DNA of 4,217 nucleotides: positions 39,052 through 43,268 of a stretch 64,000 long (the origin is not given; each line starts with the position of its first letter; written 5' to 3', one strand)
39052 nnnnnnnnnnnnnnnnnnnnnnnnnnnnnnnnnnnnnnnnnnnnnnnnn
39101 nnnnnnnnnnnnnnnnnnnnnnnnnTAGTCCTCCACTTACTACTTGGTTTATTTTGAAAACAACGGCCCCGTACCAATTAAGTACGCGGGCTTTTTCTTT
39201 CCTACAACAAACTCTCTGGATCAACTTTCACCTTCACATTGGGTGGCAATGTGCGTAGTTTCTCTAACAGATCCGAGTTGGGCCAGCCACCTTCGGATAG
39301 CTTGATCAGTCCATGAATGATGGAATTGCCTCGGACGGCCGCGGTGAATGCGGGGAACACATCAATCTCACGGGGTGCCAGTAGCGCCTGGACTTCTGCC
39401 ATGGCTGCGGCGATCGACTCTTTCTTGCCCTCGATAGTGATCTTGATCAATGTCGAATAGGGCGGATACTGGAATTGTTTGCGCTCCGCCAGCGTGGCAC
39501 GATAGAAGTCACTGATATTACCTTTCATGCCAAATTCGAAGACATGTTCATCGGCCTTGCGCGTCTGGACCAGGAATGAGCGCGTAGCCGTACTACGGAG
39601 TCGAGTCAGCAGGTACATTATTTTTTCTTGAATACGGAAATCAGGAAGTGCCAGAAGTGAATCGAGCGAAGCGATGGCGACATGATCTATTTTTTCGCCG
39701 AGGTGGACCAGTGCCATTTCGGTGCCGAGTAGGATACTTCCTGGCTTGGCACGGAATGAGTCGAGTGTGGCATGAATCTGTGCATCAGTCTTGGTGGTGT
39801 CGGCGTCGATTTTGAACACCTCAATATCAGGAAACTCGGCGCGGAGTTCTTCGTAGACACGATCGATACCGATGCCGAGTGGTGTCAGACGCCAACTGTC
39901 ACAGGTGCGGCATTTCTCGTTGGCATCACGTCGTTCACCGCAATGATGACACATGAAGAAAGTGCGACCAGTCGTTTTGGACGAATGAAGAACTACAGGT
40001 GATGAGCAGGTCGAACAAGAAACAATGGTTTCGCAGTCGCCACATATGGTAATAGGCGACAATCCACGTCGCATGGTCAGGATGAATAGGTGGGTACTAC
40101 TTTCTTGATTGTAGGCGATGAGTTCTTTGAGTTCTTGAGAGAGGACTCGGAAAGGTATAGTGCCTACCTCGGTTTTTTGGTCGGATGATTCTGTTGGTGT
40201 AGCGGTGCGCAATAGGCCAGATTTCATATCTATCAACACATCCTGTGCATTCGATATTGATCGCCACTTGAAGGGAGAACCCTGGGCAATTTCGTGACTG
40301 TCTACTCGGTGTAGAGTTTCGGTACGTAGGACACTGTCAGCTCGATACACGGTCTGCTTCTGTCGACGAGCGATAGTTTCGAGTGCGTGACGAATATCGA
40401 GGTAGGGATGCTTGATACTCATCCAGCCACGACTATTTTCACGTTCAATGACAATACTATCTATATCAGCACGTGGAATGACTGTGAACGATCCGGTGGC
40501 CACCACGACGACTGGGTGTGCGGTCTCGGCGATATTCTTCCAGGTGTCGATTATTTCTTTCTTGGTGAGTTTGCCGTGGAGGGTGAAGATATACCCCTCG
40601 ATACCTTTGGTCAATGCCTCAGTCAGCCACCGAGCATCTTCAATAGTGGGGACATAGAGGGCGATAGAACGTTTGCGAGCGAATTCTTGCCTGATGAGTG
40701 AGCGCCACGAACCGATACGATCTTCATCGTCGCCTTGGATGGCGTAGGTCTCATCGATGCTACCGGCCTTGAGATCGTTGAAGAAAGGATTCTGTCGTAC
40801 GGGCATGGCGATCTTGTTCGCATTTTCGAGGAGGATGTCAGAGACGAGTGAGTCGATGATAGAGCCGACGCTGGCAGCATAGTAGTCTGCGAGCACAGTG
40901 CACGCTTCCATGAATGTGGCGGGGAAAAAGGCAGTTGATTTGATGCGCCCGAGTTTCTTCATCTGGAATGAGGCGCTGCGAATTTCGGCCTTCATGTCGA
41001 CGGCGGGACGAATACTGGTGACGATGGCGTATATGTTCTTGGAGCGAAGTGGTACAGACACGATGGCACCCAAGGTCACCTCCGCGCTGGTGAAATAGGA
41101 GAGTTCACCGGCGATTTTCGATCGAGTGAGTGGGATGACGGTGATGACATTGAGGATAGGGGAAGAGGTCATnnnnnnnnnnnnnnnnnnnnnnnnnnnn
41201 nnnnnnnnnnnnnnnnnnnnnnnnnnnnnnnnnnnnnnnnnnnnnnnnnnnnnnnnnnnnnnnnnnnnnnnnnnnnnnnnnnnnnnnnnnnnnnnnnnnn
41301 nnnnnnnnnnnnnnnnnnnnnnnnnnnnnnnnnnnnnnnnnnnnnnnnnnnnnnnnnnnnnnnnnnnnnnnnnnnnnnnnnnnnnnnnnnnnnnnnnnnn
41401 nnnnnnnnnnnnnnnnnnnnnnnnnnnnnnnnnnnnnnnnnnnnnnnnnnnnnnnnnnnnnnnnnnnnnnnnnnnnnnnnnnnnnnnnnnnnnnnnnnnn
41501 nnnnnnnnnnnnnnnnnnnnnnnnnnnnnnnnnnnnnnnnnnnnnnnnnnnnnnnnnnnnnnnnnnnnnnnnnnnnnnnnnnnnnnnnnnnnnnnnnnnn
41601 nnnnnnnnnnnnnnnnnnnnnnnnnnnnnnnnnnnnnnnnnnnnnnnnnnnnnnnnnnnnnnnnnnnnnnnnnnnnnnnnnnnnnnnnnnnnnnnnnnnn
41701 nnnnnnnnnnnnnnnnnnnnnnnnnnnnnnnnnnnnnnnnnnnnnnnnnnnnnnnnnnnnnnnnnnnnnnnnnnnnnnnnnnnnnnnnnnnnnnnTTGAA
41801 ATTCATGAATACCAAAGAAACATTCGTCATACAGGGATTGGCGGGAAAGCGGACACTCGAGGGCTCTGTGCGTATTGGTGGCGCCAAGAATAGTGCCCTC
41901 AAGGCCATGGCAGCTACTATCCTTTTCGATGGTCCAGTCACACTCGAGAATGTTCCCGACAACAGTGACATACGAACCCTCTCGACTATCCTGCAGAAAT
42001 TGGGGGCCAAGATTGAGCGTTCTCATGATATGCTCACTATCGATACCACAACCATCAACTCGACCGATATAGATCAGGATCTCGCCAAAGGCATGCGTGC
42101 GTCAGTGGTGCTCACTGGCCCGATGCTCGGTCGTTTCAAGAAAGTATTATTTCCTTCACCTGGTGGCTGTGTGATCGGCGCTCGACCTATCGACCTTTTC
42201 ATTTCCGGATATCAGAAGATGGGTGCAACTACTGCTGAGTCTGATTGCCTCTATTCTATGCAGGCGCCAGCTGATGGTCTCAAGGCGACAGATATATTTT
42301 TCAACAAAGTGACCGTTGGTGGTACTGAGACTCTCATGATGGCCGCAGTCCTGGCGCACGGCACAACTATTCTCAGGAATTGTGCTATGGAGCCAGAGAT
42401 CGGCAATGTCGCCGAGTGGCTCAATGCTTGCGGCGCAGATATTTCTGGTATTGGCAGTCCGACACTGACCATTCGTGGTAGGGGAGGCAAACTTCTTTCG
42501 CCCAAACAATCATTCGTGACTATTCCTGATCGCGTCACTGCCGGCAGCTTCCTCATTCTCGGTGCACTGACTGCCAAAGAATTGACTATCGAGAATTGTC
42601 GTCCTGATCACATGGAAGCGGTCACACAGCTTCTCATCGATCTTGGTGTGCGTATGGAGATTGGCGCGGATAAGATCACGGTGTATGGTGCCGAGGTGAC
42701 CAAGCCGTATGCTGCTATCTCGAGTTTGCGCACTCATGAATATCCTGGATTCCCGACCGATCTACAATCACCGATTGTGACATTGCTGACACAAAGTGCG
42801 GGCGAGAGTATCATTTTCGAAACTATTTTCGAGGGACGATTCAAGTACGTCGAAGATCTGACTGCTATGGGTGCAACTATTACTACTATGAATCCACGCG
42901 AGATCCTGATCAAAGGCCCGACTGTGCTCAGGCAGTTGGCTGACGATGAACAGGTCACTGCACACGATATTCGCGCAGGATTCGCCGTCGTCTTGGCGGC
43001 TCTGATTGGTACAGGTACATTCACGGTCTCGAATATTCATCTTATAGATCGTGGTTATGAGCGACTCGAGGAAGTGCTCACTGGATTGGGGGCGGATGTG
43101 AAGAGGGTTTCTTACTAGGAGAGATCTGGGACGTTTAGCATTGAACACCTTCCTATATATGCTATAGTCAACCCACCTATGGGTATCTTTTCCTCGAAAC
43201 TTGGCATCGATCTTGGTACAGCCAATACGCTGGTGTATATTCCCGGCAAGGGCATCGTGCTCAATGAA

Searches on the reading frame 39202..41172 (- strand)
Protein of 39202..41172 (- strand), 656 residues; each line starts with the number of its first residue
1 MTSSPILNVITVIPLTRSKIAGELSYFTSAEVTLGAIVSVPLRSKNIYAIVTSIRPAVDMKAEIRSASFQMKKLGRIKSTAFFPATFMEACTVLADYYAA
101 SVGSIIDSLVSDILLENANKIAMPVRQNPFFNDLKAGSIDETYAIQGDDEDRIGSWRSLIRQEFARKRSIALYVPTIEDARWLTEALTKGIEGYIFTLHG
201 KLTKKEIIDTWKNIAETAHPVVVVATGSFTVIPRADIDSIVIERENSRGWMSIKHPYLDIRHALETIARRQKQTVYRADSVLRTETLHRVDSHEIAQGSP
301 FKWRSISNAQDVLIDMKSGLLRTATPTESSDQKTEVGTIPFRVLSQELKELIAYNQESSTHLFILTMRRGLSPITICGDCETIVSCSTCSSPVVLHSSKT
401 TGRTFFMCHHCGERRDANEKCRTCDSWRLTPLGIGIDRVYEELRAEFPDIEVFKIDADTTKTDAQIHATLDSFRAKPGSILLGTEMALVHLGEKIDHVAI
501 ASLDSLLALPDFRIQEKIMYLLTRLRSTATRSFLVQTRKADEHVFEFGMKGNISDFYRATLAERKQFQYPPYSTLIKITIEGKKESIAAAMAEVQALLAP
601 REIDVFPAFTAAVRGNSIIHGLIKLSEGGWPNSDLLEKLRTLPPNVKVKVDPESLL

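Call 50: search_protein_families(library=pfam, proteins=[window:39202-41172:-], max_evalue=0.00001)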
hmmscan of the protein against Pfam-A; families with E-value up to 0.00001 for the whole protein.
window:39202-41172:- (656 aa): 1 family
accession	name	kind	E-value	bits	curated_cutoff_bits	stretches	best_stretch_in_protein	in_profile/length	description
PF17764.6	PriA_3primeBD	-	2.4e-06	27.7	22.7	1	22-108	10-93/96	3'DNA-binding domain (3'BD)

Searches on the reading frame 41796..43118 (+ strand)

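Call 50: search_protein_families(library=pfam, proteins=[window:41796-43118:+], max_evalue=0.00001)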
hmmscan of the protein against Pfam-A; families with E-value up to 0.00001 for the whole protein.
window:41796-43118:+ (440 aa): 1 family
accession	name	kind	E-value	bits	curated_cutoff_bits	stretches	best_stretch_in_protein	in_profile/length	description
PF00275.25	EPSP_synthase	-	3e-69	234.2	22.8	1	17-428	3-417/417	EPSP synthase (3-phosphoshikimate 1-carboxyvinyltransferase)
